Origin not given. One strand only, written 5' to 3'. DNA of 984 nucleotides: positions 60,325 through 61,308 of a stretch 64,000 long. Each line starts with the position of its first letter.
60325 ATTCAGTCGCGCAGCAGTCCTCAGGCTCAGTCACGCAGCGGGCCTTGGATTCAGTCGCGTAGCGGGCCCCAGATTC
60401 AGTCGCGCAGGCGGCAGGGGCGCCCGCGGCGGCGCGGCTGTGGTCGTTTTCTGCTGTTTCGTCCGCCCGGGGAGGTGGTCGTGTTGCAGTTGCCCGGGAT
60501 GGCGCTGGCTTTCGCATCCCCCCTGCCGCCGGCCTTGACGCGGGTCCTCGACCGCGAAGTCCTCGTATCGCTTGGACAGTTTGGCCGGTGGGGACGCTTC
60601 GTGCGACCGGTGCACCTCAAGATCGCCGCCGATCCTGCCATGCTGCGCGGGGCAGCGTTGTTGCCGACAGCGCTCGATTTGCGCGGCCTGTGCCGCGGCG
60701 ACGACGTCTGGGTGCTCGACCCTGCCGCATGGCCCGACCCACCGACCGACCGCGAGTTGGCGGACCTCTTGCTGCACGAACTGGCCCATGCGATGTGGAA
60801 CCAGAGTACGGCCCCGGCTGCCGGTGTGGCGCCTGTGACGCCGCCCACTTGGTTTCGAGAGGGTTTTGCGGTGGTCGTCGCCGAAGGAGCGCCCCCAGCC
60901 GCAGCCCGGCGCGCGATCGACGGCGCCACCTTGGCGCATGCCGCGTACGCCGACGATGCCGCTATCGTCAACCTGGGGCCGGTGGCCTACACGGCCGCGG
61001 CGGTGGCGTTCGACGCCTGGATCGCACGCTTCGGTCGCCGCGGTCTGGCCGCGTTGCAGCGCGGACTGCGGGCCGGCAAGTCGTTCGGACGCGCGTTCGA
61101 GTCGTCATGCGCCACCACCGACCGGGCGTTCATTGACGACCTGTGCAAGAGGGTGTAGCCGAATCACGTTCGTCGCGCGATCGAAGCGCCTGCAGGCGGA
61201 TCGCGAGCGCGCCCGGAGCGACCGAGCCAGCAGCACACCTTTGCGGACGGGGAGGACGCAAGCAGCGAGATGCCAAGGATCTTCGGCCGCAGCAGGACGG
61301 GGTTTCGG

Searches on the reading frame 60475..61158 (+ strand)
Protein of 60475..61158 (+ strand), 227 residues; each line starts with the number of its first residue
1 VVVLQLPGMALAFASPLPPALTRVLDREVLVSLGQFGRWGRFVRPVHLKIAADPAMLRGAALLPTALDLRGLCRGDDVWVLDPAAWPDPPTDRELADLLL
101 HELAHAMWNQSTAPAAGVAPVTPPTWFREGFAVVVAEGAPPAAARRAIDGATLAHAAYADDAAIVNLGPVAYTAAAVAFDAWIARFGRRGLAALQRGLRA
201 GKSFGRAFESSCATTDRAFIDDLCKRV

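Call 8: search_protein_families(library=pfam, proteins=[window:60475-61158:+], max_evalue=0.01)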
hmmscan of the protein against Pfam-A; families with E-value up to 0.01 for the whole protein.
window:60475-61158:+ (227 aa): 1 family
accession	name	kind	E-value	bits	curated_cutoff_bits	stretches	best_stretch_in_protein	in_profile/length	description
PF13485.12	Peptidase_MA_2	-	0.0019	18.5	32.4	1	99-209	70-181/201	Peptidase MA superfamily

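Call 11: find_homologous_proteins(query=window:60475-61158:+)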
Query window:60475-61158:+ (227 aa): 13 proteins with E <= 0.001 among 8000 candidates.
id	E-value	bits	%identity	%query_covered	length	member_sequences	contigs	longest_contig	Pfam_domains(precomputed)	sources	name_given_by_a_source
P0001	1.2e-142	491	100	99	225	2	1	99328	-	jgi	-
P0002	8.5e-94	331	70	97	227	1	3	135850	-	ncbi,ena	-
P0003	2.2e-88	314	66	97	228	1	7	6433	-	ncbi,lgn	-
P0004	1.5e-53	200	49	93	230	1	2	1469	PF13485.12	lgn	-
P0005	1.8e-40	157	55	68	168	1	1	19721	-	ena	-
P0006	1.4e-39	154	44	92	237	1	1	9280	PF13485.12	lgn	-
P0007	9.1e-36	141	39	98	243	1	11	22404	-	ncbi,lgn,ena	-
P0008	1.9e-31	127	39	90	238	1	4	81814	-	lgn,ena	-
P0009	4.4e-31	126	39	87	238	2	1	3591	-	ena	-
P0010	3.8e-29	120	39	90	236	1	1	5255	PF13485.12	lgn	-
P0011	1.5e-27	115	38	92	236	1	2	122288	-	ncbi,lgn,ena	-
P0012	1.6e-24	105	37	84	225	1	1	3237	PF13485.12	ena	-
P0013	3.1e-21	94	36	97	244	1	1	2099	-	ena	-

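Call 12: find_encoding_contigs(protein=P0002, flank=6000, max_places=4)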
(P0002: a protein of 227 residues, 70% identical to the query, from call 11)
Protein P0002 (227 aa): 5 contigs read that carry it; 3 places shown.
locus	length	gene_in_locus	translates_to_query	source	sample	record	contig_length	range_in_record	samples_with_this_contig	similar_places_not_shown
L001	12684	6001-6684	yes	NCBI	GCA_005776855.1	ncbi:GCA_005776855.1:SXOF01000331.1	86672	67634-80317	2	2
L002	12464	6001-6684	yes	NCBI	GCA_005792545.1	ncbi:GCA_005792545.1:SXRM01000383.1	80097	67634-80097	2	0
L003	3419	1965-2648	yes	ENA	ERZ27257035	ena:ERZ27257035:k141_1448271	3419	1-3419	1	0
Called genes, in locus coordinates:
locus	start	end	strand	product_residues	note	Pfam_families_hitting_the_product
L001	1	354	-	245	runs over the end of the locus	PF00106:adh_short, PF08659:KR, PF13561:adh_short_C2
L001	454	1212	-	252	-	PF01925:TauE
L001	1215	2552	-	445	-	PF00282:Pyridoxal_deC, PF00266:Aminotran_5 (weak)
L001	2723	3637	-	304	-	-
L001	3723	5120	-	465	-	-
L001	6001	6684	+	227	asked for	-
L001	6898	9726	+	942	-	PF22422:MGH1-like_GH, PF03200:Glyco_hydro_63 (weak), PF22422:MGH1-like_GH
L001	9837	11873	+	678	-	PF03485:Arg_tRNA_synt_N, PF00750:tRNA-synt_1d, PF05746:DALR_1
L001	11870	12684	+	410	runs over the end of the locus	-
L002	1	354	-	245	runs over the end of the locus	PF00106:adh_short, PF08659:KR, PF13561:adh_short_C2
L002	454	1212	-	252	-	PF01925:TauE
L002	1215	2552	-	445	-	PF00282:Pyridoxal_deC, PF00266:Aminotran_5 (weak)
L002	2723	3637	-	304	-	-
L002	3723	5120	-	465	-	-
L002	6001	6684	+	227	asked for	-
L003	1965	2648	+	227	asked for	-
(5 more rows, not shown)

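Call 13: find_encoding_contigs(protein=P0003, flank=6000, max_places=6)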
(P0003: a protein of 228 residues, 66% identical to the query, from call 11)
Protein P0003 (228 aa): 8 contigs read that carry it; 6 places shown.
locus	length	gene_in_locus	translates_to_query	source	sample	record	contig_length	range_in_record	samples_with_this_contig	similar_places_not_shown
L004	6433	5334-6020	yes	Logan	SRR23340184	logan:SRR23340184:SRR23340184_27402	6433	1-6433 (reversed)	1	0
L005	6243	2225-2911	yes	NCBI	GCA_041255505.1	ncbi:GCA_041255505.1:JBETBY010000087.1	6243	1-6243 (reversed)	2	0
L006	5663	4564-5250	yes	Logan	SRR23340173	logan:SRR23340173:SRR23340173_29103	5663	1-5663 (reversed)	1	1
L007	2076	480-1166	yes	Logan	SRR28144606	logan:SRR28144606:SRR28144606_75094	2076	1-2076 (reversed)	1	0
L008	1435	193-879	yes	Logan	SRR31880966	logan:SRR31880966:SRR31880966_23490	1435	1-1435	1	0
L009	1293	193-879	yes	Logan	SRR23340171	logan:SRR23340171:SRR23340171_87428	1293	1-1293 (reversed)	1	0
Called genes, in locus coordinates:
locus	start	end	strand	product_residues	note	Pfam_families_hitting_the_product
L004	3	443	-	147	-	?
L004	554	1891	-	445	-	PF00282:Pyridoxal_deC, PF00266:Aminotran_5 (weak)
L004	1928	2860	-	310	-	-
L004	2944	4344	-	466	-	-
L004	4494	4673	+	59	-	-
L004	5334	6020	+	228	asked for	-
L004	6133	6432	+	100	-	?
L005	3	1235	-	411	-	?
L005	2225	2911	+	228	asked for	-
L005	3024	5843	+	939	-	PF22422:MGH1-like_GH, PF03200:Glyco_hydro_63 (weak), PF22422:MGH1-like_GH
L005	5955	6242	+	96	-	?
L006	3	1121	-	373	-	?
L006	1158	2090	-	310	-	-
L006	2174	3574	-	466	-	-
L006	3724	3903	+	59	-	-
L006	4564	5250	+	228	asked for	-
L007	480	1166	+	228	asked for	-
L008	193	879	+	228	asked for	-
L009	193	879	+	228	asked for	-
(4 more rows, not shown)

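Call 14: find_encoding_contigs(protein=P0001, flank=6000, max_places=4)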
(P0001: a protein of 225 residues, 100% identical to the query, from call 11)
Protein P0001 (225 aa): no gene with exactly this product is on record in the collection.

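Call 27: find_encoding_contigs(protein=P0005, flank=3000, max_places=3)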
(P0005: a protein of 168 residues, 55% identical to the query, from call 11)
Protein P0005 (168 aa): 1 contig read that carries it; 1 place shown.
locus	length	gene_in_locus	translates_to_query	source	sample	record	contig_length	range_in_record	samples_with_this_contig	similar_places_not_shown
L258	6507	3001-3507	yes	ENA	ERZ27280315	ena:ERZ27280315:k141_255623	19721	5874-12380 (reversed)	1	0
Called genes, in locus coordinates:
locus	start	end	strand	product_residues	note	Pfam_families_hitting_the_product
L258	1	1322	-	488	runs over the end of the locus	PF00675:Peptidase_M16, PF05193:Peptidase_M16_C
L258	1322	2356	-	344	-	PF10609:ParA (weak), PF01656:CbiA (weak), PF02374:ArsA_ATPase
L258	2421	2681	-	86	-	-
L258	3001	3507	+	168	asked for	-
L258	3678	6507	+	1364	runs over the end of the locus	PF00526:Dicty_CTDC, PF24684:Vgb_lyase (faint), PF25021:TEN_NHL (weak), PF01436:NHL (weak)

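Call 28: find_encoding_contigs(protein=P0007, flank=3000, max_places=6)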
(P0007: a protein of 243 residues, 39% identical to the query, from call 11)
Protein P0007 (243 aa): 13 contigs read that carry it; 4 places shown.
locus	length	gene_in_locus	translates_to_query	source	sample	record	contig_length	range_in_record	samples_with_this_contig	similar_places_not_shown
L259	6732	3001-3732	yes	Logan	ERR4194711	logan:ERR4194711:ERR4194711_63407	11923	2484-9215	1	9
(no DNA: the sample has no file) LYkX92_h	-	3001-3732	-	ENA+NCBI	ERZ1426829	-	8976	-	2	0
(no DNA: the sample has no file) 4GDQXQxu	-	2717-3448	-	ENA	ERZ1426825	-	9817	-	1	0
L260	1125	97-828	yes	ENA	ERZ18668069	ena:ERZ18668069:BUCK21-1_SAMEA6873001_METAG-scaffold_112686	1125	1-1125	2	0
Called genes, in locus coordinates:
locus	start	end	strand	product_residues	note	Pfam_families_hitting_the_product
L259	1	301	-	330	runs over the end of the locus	PF00005:ABC_tran, PF13304:AAA_21, PF08352:oligo_HPY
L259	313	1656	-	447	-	PF02472:ExbD (faint)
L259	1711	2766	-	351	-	PF04166:PdxA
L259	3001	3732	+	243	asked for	-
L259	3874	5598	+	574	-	PF00188:CAP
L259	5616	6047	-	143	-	PF01814:Hemerythrin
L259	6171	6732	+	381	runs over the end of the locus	PF00440:TetR_N, PF10006:DUF2249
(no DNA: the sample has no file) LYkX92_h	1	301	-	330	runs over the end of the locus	PF00005:ABC_tran, PF13304:AAA_21, PF08352:oligo_HPY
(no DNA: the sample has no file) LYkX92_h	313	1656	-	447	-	PF02472:ExbD (faint)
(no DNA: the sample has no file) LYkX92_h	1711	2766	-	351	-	PF04166:PdxA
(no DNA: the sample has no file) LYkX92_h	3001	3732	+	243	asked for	-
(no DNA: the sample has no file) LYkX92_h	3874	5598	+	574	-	PF00188:CAP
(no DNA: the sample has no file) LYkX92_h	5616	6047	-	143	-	PF01814:Hemerythrin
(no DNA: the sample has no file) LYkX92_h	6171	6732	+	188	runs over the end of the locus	?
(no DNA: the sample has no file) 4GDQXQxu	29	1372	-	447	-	PF02472:ExbD (faint)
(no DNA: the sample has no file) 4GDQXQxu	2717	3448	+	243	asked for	-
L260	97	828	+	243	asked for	-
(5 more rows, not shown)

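Call 29: find_encoding_contigs(protein=P0008, flank=3000, max_places=4)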
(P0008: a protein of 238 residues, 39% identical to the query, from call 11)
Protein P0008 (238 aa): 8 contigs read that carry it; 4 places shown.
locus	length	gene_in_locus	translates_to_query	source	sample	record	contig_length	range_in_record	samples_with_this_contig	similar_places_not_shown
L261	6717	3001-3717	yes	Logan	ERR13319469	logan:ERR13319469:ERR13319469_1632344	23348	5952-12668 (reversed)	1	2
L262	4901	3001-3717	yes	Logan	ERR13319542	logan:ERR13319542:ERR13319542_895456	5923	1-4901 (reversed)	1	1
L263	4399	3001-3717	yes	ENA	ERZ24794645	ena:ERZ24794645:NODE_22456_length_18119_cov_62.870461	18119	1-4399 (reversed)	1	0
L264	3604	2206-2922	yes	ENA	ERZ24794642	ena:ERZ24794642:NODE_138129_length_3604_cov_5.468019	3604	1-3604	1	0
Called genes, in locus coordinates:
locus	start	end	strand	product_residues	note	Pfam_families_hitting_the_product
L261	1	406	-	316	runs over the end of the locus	-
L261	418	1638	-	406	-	-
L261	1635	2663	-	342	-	PF04166:PdxA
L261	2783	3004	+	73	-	-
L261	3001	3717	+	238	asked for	-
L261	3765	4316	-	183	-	PF01765:RRF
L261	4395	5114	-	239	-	PF00696:AA_kinase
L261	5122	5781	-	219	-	PF00889:EF_TS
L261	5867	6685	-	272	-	PF00318:Ribosomal_S2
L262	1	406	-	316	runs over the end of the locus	-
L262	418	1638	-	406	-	-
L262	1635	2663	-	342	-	PF04166:PdxA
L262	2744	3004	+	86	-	-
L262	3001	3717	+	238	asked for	-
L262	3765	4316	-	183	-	PF01765:RRF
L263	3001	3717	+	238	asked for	-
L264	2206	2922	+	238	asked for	-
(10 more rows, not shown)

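Call 30: find_encoding_contigs(protein=P0011, flank=3000, max_places=3)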
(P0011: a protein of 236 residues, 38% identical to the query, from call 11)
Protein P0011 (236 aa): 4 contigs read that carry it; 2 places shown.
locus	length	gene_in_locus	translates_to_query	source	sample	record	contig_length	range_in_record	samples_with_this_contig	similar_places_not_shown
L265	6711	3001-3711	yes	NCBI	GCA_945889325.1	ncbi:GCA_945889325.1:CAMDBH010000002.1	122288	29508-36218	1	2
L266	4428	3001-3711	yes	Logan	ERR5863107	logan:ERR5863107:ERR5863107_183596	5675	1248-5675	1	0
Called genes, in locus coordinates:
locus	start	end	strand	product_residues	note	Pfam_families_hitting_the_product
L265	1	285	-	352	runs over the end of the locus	PF00005:ABC_tran, PF13304:AAA_21 (weak), PF08352:oligo_HPY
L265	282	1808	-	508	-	-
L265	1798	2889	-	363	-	PF04166:PdxA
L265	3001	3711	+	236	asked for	-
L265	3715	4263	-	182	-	PF01765:RRF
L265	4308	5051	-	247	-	PF00696:AA_kinase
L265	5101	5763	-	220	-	PF00889:EF_TS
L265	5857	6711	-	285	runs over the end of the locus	PF00318:Ribosomal_S2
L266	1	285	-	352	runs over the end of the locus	PF00005:ABC_tran, PF13304:AAA_21 (weak), PF08352:oligo_HPY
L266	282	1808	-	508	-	-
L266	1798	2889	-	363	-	PF04166:PdxA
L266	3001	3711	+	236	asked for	-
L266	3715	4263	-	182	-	PF01765:RRF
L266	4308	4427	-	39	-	?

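Call 59: list_cluster_members(proteins=[P0002, P0003, P0001])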
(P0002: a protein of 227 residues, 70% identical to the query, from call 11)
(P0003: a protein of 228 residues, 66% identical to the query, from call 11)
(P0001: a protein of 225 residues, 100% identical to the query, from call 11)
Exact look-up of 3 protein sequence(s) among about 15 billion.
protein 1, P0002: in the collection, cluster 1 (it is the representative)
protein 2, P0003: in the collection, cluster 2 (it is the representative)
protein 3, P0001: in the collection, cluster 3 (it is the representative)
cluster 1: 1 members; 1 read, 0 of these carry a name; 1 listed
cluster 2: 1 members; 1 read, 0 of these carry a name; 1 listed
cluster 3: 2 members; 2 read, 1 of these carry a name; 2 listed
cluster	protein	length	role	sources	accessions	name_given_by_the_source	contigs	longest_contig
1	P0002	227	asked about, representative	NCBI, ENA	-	-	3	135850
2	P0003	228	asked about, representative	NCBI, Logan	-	-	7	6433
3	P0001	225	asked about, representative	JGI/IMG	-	-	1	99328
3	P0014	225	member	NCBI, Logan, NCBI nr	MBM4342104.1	MAG: hypothetical protein FJ100_01820 [Deltaproteobacteria bacterium] | hypothetical protein [Deltaproteobacteria bacterium]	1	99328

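Call 61: find_encoding_contigs(protein=P0014, flank=10000, max_places=5)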
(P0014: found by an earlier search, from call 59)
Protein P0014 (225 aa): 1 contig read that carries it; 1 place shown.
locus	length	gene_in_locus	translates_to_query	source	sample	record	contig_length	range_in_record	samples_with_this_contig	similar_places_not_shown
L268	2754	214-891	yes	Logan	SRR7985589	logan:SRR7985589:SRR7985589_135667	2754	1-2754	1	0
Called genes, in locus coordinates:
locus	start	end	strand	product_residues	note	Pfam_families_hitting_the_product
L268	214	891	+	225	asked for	-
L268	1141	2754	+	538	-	?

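Call 65: find_encoding_contigs(protein=P0004, flank=3000, max_places=3)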
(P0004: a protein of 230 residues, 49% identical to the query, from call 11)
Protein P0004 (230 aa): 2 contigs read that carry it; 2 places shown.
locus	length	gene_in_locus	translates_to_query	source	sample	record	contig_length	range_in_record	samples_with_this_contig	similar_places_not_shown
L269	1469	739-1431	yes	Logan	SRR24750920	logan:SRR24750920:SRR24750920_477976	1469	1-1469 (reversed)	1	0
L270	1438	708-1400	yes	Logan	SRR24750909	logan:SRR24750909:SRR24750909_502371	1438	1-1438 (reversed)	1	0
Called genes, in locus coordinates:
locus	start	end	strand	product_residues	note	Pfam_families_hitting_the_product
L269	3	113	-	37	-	?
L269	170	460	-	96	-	PF00166:Cpn10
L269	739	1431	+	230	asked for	PF13485:Peptidase_MA_2 (faint)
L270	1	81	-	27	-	?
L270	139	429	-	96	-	PF00166:Cpn10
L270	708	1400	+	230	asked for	PF13485:Peptidase_MA_2 (faint)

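Call 66: find_encoding_contigs(protein=P0006, flank=3000, max_places=3)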
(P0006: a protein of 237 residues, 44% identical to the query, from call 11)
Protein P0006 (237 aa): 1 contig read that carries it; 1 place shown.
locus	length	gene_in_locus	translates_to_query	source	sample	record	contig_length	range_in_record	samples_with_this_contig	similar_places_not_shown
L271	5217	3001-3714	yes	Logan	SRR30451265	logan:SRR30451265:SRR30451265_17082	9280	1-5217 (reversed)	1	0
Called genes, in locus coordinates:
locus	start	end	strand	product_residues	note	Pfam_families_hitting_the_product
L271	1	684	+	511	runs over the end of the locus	PF10150:RNase_E_G, PF20833:RNase_E_G_Thio (faint)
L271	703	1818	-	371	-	-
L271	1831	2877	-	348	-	PF04166:PdxA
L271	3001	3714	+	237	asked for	PF13485:Peptidase_MA_2 (weak)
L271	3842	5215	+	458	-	?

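Call 73: find_homologous_proteins(query=L001:6898-9726:+, max_evalue=1e-100)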
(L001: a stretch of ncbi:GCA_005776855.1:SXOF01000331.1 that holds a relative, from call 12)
Query L001:6898-9726:+ (942 aa): 8000 proteins with E <= 1e-100 among 8000 candidates; the best 120 are listed.
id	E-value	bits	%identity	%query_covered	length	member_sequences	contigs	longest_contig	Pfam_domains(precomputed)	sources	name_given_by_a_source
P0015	0.0e+0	2007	89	100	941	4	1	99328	PF03200.23,PF22422.3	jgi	-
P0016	0.0e+0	1821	84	95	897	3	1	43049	PF03200.23,PF22422.3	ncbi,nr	ncbi:MAG: glucosidase [Myxococcales bacterium]|nr:glucosidase [Myxococcales bacterium]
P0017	0.0e+0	1670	74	100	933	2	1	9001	PF03200.23,PF22422.3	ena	-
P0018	0.0e+0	1629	73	100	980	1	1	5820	PF03200.23,PF22422.3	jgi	-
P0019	0.0e+0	1368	65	93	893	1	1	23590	PF03200.23,PF22422.3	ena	-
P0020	0.0e+0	1361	66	92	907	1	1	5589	PF03200.23,PF22422.3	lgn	-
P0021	0.0e+0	1303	64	93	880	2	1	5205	PF03200.23,PF22422.3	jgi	jgi:hypothetical protein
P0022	0.0e+0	1296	63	93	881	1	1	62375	PF03200.23,PF22422.3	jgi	jgi:hypothetical protein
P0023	0.0e+0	1295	63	92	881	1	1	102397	PF03200.23,PF22422.3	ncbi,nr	ncbi:MAG: glucosidase [Deltaproteobacteria bacterium]|nr:glucosidase [Deltaproteobacteria bacterium]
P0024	0.0e+0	1294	64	92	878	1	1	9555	PF03200.23,PF22422.3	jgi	-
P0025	0.0e+0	1290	62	92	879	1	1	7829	PF03200.23,PF22422.3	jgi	jgi:hypothetical protein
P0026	0.0e+0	1287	62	93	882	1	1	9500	PF03200.23,PF22422.3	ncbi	-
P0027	0.0e+0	1286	63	92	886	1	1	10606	PF03200.23,PF22422.3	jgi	jgi:hypothetical protein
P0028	0.0e+0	1285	62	92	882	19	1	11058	PF03200.23,PF22422.3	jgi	jgi:hypothetical protein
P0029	0.0e+0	1283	62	92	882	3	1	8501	PF03200.23,PF22422.3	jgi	-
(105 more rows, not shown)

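Call 74: find_encoding_contigs(protein=P0016, flank=5000, max_places=3)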
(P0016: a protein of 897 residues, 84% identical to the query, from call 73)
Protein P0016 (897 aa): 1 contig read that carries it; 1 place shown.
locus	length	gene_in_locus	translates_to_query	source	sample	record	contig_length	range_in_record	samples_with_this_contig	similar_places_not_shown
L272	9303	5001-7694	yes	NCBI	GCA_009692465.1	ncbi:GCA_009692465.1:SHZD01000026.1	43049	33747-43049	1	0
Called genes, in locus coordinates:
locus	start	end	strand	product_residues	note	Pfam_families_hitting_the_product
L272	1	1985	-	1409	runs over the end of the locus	PF12947:EGF_3, PF12947:EGF_3, PF07645:EGF_CA, PF12947:EGF_3, PF07645:EGF_CA, PF12947:EGF_3, PF12662:cEGF, PF12947:EGF_3, +26 more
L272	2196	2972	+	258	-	-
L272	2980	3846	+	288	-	PF00561:Abhydrolase_1, PF12146:Hydrolase_4, PF12697:Abhydrolase_6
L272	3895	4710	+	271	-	PF00106:adh_short, PF08659:KR, PF23441:SDR (weak), PF01370:Epimerase (faint), PF13561:adh_short_C2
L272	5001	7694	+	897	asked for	PF22422:MGH1-like_GH, PF03200:Glyco_hydro_63, PF22422:MGH1-like_GH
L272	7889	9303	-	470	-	PF13808:DDE_Tnp_1_assoc, PF01609:DDE_Tnp_1, PF13847:Methyltransf_31, PF08241:Methyltransf_11, PF08242:Methyltransf_12 (weak), PF13649:Methyltransf_25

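Call 75: find_encoding_contigs(protein=P0017, flank=5000, max_places=3)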
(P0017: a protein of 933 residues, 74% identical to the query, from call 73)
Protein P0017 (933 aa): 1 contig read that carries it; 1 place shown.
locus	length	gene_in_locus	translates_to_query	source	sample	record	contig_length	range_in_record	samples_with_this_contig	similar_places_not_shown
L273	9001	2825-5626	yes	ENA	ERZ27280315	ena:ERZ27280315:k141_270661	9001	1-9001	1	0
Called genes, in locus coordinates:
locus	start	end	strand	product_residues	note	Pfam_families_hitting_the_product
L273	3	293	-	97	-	?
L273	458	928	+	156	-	-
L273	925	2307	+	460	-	-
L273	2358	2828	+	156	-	PF26512:SOI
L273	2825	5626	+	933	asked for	PF22422:MGH1-like_GH, PF03200:Glyco_hydro_63 (weak), PF22422:MGH1-like_GH (weak)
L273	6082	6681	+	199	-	-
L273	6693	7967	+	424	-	PF07731:Cu-oxidase_2, PF07732:Cu-oxidase_3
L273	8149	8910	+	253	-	PF11369:DUF3160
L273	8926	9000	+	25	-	?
